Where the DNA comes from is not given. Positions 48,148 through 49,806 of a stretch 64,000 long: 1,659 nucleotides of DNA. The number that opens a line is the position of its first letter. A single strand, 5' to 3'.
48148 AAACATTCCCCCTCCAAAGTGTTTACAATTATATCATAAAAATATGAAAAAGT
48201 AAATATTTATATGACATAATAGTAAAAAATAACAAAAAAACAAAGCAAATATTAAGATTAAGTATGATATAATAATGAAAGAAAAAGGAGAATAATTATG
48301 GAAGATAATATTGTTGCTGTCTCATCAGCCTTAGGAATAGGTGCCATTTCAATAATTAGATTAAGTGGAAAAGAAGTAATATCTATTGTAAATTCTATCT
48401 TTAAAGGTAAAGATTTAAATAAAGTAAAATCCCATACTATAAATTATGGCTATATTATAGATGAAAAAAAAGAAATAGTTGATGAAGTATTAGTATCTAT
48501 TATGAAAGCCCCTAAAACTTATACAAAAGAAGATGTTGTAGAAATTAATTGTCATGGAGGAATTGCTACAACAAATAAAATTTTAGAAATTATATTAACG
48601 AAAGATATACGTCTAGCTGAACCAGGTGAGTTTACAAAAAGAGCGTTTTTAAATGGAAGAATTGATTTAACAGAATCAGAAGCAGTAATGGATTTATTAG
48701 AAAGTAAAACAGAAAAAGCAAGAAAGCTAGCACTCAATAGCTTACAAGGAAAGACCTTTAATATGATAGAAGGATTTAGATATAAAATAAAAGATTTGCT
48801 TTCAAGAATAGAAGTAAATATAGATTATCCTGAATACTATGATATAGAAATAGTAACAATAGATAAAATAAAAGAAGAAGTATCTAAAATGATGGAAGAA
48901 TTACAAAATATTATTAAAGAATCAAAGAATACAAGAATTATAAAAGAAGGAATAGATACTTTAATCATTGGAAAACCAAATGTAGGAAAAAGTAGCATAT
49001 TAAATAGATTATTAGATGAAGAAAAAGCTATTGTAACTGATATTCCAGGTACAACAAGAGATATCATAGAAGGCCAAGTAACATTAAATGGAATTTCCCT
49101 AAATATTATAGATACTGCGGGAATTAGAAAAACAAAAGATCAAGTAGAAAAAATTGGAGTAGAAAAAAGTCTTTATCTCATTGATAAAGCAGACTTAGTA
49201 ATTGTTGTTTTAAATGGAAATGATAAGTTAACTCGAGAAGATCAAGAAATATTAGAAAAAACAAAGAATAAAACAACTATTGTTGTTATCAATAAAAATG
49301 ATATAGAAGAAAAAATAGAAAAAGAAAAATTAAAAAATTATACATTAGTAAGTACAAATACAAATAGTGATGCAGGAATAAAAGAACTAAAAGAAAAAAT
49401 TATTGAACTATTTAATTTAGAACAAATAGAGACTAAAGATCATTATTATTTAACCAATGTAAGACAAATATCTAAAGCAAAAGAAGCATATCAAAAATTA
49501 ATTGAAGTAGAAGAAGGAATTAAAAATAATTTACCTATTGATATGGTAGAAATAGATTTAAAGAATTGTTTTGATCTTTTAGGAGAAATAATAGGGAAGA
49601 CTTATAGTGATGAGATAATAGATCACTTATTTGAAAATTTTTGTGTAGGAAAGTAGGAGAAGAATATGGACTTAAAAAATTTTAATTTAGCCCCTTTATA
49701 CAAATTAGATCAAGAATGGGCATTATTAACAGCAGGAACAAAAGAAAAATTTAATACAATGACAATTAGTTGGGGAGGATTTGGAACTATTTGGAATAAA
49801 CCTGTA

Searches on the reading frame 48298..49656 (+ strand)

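Call 84: search_protein_families(library=pfam, proteins=[window:48298-49656:+], max_evalue=1e-8)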
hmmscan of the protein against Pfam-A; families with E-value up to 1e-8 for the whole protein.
window:48298-49656:+ (452 aa): 4 families
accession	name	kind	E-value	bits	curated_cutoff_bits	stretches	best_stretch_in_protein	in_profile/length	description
PF12631.12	MnmE_helical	-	1e-51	176.5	40.1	1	124-449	1-211/211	MnmE helical domain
PF10396.14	TrmE_N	-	2.9e-43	147.2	29.8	1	5-121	2-117/117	GTP-binding protein TrmE N-terminus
PF01926.29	MMR_HSR1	-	1.6e-27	96.3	21.9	1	222-333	3-113/113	50S ribosome-binding GTPase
PF02421.24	FeoB_N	-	9.5e-11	41.9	27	1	222-368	4-156/156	Ferrous iron transport protein B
